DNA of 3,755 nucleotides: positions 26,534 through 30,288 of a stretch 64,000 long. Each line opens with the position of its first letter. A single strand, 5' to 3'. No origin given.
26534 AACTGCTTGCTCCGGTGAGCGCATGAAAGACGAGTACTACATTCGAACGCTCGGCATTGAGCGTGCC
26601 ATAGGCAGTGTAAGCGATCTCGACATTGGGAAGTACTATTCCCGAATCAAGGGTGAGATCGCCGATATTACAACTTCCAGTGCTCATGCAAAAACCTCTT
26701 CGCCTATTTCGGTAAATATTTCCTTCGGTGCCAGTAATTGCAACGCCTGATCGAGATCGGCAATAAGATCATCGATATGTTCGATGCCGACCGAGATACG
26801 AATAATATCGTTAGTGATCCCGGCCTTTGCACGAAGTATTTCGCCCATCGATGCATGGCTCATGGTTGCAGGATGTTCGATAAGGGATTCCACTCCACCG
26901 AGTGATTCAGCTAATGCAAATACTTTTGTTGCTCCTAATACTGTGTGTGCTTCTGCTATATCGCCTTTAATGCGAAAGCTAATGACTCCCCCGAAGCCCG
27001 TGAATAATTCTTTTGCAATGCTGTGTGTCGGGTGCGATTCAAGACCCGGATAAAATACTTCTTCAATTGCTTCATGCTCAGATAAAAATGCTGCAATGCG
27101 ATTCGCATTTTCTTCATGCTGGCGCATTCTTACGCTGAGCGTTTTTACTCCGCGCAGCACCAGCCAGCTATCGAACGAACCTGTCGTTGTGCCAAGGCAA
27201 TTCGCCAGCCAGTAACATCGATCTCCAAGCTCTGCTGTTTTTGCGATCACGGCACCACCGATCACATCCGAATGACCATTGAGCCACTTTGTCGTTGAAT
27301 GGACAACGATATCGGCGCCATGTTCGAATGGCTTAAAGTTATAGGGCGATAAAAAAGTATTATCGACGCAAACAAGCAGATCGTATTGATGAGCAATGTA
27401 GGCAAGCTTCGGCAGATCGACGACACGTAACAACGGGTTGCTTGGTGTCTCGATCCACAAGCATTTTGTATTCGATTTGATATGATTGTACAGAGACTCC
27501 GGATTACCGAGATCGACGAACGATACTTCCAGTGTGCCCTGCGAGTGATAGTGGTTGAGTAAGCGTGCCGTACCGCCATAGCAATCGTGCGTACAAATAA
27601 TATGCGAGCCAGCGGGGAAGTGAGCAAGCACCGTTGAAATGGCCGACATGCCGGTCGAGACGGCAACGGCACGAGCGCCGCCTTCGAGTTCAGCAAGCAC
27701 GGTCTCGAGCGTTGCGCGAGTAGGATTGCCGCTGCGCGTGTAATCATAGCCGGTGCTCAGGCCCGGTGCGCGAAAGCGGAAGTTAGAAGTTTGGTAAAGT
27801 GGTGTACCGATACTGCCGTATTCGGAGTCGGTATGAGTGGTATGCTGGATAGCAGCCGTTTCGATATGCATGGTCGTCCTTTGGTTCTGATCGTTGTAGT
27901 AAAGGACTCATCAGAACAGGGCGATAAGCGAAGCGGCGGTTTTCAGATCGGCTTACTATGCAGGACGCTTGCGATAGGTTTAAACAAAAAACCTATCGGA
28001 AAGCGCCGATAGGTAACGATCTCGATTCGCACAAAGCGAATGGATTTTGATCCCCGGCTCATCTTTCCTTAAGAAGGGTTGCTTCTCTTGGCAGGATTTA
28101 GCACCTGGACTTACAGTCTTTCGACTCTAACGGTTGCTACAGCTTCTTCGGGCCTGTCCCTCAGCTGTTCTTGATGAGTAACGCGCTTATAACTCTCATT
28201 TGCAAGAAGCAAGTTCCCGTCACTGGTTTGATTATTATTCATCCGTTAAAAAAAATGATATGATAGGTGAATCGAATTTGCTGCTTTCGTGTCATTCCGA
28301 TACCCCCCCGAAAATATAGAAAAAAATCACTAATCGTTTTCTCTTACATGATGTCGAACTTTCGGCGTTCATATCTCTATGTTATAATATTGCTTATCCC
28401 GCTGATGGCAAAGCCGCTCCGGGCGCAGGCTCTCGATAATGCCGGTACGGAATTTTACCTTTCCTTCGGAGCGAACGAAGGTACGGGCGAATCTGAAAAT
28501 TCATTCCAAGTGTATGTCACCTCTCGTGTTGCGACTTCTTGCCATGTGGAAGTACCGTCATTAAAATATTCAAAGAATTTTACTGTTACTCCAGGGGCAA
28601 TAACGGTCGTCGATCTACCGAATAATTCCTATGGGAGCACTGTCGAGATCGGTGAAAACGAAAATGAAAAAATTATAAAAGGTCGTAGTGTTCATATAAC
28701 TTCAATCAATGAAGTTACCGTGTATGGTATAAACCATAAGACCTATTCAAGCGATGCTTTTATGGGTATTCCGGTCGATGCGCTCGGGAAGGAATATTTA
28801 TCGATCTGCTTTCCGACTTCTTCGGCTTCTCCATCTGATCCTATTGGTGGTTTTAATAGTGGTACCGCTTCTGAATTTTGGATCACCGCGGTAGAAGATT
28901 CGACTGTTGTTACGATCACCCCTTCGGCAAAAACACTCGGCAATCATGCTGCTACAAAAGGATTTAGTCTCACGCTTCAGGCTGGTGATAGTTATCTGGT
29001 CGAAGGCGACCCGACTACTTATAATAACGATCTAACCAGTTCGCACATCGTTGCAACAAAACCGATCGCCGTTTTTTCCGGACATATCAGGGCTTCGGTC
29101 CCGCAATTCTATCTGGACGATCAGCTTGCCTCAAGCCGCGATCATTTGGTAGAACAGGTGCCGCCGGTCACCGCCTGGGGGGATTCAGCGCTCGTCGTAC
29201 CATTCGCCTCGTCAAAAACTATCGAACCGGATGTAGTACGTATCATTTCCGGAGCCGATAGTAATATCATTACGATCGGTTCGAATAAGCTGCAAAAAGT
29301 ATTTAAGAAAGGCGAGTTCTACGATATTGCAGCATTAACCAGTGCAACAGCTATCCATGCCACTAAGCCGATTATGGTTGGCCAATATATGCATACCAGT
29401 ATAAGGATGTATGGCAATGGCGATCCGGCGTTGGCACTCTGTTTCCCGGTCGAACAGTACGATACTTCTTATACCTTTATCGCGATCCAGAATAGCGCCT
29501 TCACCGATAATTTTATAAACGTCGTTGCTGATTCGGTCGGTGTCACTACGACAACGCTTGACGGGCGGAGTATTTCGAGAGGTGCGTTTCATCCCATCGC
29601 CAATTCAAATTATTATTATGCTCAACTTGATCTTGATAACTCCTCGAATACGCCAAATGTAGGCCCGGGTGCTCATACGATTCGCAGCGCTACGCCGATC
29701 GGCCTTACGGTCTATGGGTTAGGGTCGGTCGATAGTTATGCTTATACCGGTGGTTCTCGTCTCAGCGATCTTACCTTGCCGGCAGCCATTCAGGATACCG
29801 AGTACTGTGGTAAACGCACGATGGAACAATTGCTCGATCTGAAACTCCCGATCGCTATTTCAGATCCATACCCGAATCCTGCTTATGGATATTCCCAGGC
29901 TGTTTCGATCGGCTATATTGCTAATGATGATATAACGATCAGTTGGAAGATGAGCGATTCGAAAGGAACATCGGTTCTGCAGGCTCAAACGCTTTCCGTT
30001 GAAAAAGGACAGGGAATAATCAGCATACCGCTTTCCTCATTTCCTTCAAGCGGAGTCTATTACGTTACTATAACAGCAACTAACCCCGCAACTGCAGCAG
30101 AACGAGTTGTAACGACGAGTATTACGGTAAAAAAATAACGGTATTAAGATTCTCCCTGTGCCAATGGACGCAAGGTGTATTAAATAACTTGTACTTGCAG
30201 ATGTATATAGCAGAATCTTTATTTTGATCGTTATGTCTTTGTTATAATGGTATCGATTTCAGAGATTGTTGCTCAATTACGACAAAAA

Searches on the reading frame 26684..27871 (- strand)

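Call 108: search_protein_families(library=pfam, proteins=[window:26684-27871:-], max_evalue=0.001)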
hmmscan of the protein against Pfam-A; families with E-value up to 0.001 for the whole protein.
window:26684-27871:- (395 aa): 2 families
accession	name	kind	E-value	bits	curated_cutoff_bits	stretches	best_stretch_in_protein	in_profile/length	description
PF01053.26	Cys_Met_Meta_PP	-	3.8e-147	490.2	27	1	4-378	1-381/381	Cys/Met metabolism PLP-dependent enzyme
PF00155.27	Aminotran_1_2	-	0.00095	18.9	19.7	0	44-172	35-187/361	Aminotransferase class I and II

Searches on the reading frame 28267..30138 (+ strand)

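Call 67: search_protein_families(library=pfam, proteins=[window:28267-30138:+], max_evalue=0.001)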
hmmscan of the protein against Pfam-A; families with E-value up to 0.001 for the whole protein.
window:28267-30138:+ (623 aa): 2 families
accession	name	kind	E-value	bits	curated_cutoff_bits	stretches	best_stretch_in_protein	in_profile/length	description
PF17517.7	IgGFc_binding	-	1.6e-59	202.1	25.6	1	163-484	1-297/297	IgGFc binding protein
PF18962.6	Por_Secre_tail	-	0.00023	21.8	27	1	535-610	2-70/75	Secretion system C-terminal sorting domain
